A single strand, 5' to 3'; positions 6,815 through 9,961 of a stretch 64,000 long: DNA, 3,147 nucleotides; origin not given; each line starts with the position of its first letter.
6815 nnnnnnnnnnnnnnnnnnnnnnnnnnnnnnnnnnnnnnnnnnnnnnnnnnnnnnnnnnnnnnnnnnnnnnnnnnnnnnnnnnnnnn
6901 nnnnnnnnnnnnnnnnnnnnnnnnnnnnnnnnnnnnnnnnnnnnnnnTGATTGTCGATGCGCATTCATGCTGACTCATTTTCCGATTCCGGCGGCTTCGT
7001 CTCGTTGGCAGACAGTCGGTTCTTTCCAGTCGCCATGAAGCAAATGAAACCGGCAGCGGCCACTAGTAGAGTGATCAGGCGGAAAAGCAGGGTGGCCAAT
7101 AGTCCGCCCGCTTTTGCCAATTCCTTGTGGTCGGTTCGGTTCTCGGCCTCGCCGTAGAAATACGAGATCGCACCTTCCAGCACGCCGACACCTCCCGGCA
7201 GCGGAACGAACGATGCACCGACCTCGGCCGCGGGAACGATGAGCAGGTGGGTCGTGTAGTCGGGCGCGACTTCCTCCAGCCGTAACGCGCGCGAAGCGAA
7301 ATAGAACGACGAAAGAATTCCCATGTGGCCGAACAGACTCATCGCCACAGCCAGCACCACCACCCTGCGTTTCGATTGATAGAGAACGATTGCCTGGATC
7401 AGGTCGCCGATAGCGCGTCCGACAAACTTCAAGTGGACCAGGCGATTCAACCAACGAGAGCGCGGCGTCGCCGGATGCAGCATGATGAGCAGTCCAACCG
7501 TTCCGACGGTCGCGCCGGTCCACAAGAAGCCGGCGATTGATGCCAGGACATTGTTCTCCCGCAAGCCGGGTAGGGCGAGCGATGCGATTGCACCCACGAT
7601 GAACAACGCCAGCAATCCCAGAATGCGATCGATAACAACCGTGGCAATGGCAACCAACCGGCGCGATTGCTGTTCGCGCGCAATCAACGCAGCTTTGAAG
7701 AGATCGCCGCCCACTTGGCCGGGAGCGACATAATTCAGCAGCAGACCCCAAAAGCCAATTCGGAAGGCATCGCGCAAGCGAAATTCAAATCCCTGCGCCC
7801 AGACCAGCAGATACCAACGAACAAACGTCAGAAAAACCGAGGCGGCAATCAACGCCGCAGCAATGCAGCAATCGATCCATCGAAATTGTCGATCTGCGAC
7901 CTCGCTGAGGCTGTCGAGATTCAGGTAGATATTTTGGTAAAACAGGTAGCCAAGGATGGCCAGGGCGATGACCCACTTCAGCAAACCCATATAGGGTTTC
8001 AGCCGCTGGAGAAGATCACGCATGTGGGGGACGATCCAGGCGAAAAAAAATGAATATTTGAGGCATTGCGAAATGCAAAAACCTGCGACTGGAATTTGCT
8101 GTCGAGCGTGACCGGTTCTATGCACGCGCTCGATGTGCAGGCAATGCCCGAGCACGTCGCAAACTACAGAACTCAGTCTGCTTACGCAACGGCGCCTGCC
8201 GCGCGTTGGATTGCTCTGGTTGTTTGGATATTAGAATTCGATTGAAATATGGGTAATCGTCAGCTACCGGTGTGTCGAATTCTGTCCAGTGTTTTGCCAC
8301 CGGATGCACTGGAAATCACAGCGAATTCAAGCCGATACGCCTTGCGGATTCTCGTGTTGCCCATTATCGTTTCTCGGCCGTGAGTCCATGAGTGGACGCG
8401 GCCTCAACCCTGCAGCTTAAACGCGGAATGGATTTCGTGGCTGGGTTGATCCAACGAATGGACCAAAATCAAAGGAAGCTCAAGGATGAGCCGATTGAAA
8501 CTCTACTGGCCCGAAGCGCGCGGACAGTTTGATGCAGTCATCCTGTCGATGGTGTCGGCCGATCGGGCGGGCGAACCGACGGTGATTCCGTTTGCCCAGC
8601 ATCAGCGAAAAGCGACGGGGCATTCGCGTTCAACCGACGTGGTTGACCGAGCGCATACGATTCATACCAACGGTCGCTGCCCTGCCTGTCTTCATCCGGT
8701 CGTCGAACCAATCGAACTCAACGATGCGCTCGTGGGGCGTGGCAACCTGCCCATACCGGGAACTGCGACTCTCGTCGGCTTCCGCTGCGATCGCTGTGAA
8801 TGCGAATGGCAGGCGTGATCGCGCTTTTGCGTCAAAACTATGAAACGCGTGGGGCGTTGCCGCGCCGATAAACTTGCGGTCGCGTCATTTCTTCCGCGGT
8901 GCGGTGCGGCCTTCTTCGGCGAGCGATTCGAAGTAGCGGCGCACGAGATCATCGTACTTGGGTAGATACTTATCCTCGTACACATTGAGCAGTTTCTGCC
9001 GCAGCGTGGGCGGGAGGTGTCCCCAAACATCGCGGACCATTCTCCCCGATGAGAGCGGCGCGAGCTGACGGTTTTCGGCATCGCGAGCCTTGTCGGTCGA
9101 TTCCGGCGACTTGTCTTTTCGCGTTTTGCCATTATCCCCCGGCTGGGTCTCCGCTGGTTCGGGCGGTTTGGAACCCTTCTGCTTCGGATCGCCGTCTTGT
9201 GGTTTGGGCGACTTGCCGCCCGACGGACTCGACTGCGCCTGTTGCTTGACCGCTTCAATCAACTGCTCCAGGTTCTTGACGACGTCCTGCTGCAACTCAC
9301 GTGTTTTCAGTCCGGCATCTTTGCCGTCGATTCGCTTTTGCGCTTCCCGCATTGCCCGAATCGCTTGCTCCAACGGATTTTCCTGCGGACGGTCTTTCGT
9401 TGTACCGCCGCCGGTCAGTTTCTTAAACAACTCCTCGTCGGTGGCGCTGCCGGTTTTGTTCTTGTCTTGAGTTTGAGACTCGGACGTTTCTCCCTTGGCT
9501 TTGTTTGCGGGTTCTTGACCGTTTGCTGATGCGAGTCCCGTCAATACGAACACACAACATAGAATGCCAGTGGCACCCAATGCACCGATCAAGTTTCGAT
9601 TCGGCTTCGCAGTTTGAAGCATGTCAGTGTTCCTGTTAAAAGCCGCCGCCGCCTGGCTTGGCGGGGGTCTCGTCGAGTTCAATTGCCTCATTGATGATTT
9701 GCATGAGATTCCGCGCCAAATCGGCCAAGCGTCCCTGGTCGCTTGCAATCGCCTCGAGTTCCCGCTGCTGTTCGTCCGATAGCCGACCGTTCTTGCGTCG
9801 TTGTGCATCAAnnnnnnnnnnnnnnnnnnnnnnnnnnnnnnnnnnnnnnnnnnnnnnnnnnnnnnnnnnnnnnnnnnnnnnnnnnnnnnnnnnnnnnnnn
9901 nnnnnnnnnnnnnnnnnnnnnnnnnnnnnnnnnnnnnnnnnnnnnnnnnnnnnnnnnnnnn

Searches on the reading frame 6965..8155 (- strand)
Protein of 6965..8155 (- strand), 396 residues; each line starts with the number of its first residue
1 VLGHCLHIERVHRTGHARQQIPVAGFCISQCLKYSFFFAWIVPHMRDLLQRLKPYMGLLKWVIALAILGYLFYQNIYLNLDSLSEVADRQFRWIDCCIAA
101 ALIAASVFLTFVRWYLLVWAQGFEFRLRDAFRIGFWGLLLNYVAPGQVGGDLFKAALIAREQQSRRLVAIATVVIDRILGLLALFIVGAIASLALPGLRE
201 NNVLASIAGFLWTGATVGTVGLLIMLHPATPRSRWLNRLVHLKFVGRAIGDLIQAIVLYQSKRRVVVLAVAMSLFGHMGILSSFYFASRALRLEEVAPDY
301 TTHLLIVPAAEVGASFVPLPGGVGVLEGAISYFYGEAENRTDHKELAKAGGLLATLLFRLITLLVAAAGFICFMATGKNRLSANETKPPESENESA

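Call 7: search_protein_families(library=pfam, proteins=[window:6965-8155:-], max_evalue=0.1)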
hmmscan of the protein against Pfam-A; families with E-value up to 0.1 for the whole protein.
window:6965-8155:- (396 aa): 1 family
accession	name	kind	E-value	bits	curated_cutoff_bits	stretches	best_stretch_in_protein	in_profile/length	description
PF03706.18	LPG_synthase_TM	-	3.5e-32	112.5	33.4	1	59-368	3-301/302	Lysylphosphatidylglycerol synthase TM region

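Call 8: search_protein_families(library=ncbifam, proteins=[window:6965-8155:-], max_evalue=0.1)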
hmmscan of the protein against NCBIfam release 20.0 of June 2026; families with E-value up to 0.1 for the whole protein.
window:6965-8155:- (396 aa): 1 family
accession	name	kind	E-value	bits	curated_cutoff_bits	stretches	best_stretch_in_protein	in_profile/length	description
TIGR00374.1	TIGR00374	subfamily_domain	5.8e-10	39.1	43.2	1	101-379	36-316/323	flippase-like domain-containing protein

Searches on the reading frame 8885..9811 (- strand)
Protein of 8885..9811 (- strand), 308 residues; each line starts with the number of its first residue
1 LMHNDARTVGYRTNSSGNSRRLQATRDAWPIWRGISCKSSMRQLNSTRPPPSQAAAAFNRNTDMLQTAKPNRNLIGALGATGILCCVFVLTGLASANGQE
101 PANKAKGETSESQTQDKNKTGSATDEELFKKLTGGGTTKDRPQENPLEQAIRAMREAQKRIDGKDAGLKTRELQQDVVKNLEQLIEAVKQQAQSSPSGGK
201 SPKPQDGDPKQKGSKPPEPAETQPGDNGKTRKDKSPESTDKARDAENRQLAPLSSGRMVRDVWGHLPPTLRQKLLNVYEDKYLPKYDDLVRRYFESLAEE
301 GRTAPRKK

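Call 7: search_protein_families(library=pfam, proteins=[window:8885-9811:-], max_evalue=0.1)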
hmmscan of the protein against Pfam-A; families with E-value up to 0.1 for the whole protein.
window:8885-9811:- (308 aa): 2 families
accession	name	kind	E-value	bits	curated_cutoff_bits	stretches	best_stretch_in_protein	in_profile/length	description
PF01934.22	HepT-like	-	0.0033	17.5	23.5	1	147-206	1-59/120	Ribonuclease HepT-like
PF25746.1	Phage_Repressor_c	-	0.012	15.3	27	1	106-192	262-350/352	Streptomyces phage repressor protein c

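Call 8: search_protein_families(library=ncbifam, proteins=[window:8885-9811:-], max_evalue=0.1)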
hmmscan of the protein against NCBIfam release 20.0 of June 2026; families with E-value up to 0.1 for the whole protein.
window:8885-9811:- (308 aa): 1 family
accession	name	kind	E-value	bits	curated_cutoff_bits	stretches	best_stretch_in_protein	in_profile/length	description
NF047351.1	lipase_YSIRK_Sa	exception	0.0057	15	650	1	78-243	13-173/704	YSIRK-targeted triacylglycerol lipase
